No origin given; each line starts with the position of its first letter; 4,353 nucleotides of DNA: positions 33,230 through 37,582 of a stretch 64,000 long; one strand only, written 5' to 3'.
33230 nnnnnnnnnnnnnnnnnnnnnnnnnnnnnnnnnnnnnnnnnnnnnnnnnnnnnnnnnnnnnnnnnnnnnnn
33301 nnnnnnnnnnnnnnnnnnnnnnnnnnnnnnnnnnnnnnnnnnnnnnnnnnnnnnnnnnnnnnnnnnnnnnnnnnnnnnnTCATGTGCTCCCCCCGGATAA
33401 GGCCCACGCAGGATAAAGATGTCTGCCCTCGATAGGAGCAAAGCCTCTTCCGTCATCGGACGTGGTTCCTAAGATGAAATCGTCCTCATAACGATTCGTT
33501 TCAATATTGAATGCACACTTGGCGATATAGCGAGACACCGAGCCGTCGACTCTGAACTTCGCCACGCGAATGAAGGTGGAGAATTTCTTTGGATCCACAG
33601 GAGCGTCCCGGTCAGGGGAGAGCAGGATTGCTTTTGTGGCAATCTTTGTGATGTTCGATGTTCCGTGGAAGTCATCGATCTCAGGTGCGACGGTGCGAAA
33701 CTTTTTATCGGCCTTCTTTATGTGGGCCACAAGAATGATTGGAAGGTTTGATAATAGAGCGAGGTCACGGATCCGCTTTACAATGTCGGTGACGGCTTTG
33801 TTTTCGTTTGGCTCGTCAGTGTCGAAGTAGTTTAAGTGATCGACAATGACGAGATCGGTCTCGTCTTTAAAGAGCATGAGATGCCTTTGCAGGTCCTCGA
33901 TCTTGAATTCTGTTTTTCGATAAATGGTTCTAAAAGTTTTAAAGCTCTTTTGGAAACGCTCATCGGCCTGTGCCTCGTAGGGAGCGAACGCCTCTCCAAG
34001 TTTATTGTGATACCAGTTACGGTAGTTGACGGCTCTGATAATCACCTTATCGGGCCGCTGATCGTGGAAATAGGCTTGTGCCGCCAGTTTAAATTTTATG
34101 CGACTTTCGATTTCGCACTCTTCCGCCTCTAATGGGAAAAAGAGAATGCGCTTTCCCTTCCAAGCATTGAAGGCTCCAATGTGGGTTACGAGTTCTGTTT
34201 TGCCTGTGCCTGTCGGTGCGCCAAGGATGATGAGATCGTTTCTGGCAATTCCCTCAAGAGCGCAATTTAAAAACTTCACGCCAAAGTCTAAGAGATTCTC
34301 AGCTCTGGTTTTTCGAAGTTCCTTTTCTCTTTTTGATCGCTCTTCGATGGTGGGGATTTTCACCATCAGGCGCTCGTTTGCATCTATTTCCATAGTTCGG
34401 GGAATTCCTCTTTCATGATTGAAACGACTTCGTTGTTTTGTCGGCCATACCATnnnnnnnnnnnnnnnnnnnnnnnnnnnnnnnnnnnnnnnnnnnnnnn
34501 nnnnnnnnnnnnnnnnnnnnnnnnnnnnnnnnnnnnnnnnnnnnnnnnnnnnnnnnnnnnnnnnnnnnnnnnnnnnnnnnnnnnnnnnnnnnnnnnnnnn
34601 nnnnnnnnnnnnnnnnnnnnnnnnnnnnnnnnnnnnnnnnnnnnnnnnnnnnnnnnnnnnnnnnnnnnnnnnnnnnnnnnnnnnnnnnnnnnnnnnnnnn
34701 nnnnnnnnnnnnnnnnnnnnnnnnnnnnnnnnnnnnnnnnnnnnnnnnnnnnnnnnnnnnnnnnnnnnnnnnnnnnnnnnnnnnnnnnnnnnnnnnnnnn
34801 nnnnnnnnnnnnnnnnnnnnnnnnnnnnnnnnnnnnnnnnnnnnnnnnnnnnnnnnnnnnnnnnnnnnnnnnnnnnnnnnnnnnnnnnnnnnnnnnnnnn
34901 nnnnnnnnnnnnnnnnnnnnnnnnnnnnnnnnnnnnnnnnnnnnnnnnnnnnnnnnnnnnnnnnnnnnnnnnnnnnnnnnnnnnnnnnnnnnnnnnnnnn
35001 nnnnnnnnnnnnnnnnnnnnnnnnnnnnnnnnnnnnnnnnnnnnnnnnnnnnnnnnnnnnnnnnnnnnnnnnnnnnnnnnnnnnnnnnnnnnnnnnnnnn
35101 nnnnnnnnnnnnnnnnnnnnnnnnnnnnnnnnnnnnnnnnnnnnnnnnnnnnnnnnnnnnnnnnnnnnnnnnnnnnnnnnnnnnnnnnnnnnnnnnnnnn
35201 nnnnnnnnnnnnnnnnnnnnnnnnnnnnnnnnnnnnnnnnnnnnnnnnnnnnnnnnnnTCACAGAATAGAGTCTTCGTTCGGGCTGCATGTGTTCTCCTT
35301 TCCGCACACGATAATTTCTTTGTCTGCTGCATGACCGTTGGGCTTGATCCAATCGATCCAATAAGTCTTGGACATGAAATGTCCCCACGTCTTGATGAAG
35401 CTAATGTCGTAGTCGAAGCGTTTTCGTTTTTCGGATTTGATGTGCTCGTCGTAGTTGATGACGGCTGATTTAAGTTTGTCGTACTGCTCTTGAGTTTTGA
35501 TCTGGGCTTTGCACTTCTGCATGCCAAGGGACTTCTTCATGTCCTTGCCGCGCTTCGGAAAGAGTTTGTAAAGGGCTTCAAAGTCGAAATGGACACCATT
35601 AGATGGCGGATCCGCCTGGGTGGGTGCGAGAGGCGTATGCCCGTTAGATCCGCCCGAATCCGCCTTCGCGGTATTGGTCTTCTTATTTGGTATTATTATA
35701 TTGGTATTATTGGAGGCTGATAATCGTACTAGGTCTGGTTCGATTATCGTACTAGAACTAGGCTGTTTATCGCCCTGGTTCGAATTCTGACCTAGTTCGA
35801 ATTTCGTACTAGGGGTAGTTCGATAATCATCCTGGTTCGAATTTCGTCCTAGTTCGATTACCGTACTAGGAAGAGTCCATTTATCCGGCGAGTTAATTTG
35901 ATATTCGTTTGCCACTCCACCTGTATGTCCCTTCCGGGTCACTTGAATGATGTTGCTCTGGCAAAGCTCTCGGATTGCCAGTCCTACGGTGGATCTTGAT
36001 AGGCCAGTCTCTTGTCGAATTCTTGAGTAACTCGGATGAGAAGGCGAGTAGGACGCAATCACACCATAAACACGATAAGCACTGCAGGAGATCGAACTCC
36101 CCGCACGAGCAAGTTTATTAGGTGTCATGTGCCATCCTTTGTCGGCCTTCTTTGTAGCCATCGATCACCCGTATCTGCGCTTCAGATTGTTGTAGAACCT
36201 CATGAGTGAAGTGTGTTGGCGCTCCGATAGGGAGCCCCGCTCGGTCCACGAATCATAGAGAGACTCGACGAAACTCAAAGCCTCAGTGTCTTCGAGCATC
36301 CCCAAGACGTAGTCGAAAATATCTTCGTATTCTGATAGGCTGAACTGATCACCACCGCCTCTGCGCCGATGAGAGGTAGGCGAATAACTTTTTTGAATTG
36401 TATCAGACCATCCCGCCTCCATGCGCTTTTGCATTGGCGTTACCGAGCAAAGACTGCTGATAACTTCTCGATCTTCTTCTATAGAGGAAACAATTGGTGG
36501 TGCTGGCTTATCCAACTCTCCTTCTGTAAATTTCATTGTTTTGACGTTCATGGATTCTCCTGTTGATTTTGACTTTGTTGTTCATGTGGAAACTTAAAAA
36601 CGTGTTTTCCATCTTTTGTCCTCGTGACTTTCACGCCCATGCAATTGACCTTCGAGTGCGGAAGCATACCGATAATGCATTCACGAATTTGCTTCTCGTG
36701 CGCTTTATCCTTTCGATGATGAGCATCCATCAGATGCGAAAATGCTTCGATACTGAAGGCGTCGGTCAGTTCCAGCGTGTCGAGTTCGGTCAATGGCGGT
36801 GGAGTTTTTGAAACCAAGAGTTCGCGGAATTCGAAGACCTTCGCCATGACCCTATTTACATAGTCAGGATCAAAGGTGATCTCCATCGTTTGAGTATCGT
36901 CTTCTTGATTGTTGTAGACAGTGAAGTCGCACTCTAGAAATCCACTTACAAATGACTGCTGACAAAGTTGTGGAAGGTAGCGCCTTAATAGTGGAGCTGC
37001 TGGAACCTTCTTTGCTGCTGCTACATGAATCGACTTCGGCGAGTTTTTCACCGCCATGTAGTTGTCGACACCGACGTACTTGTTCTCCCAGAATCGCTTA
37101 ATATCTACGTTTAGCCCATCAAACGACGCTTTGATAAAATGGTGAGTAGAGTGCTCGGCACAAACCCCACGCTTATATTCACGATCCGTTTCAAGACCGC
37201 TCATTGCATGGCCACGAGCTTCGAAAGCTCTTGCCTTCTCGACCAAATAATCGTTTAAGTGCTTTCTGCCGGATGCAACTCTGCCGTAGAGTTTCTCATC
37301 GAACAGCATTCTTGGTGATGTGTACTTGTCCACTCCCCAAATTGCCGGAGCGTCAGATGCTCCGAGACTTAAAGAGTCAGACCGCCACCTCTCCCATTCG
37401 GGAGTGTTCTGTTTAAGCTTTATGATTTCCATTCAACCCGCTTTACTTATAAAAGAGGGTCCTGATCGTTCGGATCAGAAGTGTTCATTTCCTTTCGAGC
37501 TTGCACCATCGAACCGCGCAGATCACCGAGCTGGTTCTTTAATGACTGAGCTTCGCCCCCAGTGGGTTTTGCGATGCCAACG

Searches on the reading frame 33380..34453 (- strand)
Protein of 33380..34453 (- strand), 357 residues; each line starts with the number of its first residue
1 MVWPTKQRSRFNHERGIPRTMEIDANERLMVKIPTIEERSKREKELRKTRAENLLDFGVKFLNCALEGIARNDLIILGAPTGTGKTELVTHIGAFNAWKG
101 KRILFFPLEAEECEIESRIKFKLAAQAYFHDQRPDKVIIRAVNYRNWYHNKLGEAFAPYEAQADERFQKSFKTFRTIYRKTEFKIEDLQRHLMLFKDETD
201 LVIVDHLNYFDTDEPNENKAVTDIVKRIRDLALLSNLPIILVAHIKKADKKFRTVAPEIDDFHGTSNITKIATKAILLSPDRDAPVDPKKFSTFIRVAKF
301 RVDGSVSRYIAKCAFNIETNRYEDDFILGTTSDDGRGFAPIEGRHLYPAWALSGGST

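Call 50: search_protein_families(library=phrogs, proteins=[window:33380-34453:-], max_evalue=0.001)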
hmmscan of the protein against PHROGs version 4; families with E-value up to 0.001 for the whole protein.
window:33380-34453:- (357 aa): 4 families
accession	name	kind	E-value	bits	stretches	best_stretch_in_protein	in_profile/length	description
phrog_19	-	DNA, RNA and nucleotide metabolism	8.4e-27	95.3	1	36-324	319-580/621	DnaB-like replicative helicase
phrog_239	-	DNA, RNA and nucleotide metabolism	8.9e-24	85.4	1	54-325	341-599/801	DNA primase/helicase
phrog_243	-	DNA, RNA and nucleotide metabolism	2.5e-13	50.6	1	59-281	22-225/273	DnaB-like replicative helicase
phrog_5482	-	unknown function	1.2e-05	25.2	1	74-277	53-245/341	-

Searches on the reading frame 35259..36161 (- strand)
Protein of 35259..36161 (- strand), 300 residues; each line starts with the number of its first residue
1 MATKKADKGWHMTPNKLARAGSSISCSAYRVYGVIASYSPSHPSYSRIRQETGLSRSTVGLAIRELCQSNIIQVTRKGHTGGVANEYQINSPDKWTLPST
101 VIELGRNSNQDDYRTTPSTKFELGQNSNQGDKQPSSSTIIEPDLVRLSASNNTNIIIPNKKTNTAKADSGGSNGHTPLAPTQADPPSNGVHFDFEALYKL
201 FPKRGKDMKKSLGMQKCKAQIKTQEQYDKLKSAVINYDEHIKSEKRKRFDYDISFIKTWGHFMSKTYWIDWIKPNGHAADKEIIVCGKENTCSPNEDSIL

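Call 50: search_protein_families(library=phrogs, proteins=[window:35259-36161:-], max_evalue=0.001)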
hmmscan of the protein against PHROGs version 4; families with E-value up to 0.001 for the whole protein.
window:35259-36161:- (300 aa): 6 families
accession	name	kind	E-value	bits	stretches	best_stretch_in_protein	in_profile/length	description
phrog_270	-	DNA, RNA and nucleotide metabolism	2.4e-19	71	1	7-252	29-230/383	replication initiation protein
phrog_1032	-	DNA, RNA and nucleotide metabolism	1.1e-07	33.1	1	41-204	36-199/281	replication initiation protein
phrog_678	-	DNA, RNA and nucleotide metabolism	1.4e-07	32.4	1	42-173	85-196/346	replication initiation O-like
phrog_428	-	DNA, RNA and nucleotide metabolism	2e-06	28.2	1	5-162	85-219/455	replication initiation protein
phrog_186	-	DNA, RNA and nucleotide metabolism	5.3e-06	27.3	1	42-164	62-160/308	DnaD-like helicase loader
phrog_391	-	DNA, RNA and nucleotide metabolism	2.1e-05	25.3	1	42-138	37-145/298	replication initiation O-like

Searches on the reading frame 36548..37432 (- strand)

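Call 50: search_protein_families(library=phrogs, proteins=[window:36548-37432:-], max_evalue=0.001)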
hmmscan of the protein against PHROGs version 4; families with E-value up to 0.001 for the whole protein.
window:36548-37432:- (294 aa): 2 families
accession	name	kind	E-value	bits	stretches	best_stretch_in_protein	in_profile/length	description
phrog_434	-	DNA, RNA and nucleotide metabolism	4.9e-14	53.3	1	3-273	50-323/372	RecE-like recombination exonuclease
phrog_7655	-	DNA, RNA and nucleotide metabolism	1.1e-11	45.3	1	1-197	1-176/551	RecE-like recombination exonuclease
